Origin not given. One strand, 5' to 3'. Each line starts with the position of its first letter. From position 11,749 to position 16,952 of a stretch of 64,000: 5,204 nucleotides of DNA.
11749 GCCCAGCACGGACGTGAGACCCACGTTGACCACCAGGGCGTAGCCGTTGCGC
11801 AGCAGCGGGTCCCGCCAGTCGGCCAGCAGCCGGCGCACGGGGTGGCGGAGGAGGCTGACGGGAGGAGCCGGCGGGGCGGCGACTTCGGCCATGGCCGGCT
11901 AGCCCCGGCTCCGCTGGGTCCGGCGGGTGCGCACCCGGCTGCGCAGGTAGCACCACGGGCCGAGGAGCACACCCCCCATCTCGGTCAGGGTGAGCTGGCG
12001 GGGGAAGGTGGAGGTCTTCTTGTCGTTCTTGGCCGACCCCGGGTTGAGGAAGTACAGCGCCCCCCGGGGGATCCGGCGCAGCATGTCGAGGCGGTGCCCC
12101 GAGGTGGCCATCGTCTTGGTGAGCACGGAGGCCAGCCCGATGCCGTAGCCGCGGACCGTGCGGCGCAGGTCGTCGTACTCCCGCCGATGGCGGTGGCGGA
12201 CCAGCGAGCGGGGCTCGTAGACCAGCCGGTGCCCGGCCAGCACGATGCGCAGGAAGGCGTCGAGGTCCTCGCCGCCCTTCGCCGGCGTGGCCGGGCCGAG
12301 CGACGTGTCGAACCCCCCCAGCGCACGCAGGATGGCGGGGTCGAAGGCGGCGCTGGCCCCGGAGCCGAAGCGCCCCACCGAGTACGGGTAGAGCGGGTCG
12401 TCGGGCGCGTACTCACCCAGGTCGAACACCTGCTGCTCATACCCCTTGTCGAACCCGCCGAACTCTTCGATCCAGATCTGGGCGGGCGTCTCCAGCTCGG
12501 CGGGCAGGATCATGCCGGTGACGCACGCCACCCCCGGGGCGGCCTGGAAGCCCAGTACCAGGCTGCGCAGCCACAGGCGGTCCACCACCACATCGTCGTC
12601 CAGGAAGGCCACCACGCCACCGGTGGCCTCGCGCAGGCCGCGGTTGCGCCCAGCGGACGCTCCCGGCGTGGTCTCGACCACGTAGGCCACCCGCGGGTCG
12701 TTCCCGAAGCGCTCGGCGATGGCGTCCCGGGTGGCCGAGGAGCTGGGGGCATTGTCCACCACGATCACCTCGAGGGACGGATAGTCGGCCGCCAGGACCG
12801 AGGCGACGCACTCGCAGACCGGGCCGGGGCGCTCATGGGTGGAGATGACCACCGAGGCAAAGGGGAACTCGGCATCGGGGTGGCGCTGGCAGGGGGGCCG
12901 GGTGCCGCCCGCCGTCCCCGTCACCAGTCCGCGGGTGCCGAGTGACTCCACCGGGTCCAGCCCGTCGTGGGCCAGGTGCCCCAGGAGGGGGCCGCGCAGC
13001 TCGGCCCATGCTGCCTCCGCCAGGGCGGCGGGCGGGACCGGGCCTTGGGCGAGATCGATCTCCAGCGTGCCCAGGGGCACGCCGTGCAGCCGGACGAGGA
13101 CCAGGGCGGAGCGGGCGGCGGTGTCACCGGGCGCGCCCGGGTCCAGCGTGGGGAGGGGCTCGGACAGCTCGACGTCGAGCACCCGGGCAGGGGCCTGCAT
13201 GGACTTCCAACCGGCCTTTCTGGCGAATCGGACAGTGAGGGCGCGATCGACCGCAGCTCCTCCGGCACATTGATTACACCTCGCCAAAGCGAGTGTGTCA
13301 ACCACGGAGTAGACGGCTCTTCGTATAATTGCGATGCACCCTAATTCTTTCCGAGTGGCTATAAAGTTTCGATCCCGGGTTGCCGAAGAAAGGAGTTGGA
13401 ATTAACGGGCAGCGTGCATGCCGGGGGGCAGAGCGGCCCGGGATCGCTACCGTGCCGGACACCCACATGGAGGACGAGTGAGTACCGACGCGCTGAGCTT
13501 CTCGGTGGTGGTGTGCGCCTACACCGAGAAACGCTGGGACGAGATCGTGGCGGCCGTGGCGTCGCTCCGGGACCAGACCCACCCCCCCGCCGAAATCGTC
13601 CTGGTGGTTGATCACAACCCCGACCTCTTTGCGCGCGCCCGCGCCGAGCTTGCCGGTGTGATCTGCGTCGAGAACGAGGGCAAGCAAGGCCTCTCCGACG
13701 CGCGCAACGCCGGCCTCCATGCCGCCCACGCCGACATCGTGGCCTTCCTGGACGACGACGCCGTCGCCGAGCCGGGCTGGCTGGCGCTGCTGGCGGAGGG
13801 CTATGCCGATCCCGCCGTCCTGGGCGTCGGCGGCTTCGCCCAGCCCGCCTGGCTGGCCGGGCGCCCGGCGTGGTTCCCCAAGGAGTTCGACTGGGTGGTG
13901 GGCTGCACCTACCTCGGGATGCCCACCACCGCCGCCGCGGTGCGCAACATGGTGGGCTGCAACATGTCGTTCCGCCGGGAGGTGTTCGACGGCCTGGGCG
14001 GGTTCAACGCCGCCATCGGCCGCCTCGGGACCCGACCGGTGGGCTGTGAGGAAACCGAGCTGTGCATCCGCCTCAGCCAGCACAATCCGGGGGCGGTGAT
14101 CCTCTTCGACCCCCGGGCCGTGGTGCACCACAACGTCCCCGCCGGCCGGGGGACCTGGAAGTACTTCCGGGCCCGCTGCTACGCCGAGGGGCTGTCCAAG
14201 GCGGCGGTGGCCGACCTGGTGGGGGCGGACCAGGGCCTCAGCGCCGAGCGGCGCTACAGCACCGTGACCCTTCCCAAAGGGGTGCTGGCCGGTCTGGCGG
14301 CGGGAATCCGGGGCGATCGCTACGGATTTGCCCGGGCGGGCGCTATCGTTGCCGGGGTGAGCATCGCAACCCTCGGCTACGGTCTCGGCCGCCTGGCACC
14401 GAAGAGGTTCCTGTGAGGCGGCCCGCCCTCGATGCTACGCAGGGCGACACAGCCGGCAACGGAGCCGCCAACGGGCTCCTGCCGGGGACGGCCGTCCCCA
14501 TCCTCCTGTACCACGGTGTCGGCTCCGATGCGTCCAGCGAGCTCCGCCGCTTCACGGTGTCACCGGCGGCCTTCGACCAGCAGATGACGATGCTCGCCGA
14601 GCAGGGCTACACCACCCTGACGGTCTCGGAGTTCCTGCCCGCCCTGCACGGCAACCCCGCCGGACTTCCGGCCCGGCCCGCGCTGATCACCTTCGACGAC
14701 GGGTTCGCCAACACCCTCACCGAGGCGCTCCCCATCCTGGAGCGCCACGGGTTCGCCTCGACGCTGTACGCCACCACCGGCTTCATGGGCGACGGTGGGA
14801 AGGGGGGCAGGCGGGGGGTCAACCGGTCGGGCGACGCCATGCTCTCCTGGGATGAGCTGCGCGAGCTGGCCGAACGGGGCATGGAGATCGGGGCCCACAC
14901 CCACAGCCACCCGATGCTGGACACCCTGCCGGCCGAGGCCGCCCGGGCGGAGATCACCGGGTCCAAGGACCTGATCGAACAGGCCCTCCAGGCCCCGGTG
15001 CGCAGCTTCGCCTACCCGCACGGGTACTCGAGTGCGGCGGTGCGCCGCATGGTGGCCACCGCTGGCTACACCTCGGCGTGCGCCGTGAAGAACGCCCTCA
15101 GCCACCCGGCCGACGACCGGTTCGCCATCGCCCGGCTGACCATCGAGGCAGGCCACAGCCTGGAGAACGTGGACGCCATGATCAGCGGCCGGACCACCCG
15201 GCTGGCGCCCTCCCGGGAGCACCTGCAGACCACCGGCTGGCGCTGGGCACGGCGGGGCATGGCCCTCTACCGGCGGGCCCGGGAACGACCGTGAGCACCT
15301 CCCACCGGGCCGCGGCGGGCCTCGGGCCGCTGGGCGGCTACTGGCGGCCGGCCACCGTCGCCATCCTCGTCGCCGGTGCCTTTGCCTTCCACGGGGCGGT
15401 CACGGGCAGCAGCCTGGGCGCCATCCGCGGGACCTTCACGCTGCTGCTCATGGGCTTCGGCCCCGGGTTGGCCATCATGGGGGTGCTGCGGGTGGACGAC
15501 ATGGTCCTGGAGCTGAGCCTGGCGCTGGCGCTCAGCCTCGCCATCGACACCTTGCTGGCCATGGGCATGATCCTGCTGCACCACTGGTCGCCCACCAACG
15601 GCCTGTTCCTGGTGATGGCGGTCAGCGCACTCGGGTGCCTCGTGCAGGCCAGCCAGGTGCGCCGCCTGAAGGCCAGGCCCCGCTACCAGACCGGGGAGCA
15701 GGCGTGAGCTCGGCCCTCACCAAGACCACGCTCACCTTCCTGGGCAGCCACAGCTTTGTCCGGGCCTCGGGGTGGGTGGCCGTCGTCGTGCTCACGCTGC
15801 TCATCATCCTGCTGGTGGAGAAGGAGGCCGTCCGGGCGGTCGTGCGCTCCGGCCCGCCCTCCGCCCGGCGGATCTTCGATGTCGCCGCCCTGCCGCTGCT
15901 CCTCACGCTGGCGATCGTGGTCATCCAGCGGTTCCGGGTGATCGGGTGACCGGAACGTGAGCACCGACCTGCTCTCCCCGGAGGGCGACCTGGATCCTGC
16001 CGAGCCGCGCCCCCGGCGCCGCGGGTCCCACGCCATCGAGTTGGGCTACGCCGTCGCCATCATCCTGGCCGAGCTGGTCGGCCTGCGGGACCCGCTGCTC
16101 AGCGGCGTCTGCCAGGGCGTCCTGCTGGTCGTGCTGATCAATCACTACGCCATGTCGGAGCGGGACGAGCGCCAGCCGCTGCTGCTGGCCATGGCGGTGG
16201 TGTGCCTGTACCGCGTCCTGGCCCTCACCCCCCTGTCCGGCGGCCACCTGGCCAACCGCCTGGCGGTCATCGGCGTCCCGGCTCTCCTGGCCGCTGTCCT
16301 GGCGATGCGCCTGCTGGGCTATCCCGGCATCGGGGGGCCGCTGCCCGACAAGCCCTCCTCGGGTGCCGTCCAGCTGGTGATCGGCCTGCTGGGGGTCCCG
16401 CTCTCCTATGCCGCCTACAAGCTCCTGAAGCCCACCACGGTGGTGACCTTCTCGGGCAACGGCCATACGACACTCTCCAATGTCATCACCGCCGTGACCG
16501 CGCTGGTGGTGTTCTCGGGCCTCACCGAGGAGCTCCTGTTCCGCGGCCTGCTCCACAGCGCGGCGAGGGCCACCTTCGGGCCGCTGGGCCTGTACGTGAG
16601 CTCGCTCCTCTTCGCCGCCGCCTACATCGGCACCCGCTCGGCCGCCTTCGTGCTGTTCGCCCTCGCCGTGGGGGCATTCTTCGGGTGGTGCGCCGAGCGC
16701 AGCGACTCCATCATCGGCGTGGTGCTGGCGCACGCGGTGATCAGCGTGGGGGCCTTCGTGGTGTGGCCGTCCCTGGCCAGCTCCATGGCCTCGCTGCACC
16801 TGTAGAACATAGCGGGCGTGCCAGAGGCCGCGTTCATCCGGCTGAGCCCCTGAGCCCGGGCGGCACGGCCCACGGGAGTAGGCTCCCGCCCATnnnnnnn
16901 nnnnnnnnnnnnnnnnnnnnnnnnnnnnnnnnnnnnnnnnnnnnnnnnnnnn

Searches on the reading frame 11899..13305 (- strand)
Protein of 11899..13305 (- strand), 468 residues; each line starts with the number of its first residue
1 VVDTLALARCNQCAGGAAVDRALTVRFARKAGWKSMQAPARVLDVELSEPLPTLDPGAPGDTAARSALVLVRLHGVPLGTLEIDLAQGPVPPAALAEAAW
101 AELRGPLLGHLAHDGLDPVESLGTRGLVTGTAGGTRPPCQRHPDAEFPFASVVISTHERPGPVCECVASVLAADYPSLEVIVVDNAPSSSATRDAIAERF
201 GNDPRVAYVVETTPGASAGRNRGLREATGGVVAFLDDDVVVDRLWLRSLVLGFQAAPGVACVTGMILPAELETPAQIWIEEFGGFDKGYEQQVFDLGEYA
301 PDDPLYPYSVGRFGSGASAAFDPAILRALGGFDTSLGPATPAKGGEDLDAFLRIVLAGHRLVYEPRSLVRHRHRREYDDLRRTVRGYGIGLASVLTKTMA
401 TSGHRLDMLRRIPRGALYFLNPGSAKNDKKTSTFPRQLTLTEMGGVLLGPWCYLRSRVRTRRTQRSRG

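Call 4: search_protein_families(library=pfam, proteins=[window:11899-13305:-], max_evalue=0.1)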
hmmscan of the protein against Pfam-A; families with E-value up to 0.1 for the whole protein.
window:11899-13305:- (468 aa): 5 families
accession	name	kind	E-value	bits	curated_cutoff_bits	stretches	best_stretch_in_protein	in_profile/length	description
PF00535.33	Glycos_transf_2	-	2.5e-22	80.1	23.3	1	151-263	1-114/168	Glycosyl transferase family 2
PF13641.12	Glyco_tranf_2_3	-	2e-15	57.9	27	1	151-380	4-220/230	Glycosyltransferase like family 2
PF13632.12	Glyco_trans_2_3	-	2.1e-06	28.1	27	1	232-390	2-142/198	Glycosyl transferase family group 2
PF10111.15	Glyco_tranf_2_2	-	5.6e-06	26.5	27.3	1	163-239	15-92/276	Glycosyltransferase like family 2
PF13506.12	Glyco_transf_21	-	0.00059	19.8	21.7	1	222-333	24-121/174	Glycosyl transferase family 21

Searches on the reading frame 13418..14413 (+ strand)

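Call 4: search_protein_families(library=pfam, proteins=[window:13418-14413:+], max_evalue=0.1)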
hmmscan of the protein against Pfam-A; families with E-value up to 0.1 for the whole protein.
window:13418-14413:+ (332 aa): 6 families
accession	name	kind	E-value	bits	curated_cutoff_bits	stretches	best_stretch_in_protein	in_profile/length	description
PF00535.33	Glycos_transf_2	-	2.5e-25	89.8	23.3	1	29-192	1-166/168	Glycosyl transferase family 2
PF13641.12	Glyco_tranf_2_3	-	7.4e-13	49.5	27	1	28-239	3-212/230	Glycosyltransferase like family 2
PF13506.12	Glyco_transf_21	-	0.00026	21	21.7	1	98-199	24-123/174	Glycosyl transferase family 21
PF10111.15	Glyco_tranf_2_2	-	0.0092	15.9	27.3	1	29-118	1-95/276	Glycosyltransferase like family 2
PF13632.12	Glyco_trans_2_3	-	0.054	13.7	27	1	107-242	1-127/198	Glycosyl transferase family group 2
PF02709.20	Glyco_transf_7C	-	0.062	13.4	23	0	176-222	17-58/78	N-terminal domain of galactosyltransferase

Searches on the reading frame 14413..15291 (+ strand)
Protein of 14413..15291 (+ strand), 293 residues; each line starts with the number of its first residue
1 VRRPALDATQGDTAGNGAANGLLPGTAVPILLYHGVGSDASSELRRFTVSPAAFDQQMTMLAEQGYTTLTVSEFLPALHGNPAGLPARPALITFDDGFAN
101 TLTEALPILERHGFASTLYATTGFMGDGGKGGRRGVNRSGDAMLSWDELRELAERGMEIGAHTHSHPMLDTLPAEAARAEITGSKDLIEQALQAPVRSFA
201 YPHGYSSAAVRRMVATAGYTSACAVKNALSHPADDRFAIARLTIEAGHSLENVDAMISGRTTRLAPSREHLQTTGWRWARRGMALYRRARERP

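Call 26: search_protein_families(library=pfam, proteins=[window:14413-15291:+], max_evalue=0.01)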
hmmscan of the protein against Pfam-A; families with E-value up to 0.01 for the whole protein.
window:14413-15291:+ (293 aa): 2 families
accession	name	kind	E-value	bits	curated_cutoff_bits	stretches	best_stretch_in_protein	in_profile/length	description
PF01522.26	Polysacc_deac_1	-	3.7e-26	92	23.1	1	87-221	6-123/124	Polysaccharide deacetylase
PF03065.20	Glyco_hydro_57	-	0.0035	17.2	21.2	1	148-224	93-171/291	Glycosyl hydrolase family 57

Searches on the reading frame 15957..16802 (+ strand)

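Call 26: search_protein_families(library=pfam, proteins=[window:15957-16802:+], max_evalue=0.01)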
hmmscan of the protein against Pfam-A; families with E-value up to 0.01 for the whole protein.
window:15957-16802:+ (282 aa): 1 family
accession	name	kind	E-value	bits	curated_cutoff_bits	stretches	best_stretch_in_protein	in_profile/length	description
PF02517.21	Rce1-like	-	1.7e-14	54.3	22.4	1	176-263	4-91/93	Type II CAAX prenyl endopeptidase Rce1-like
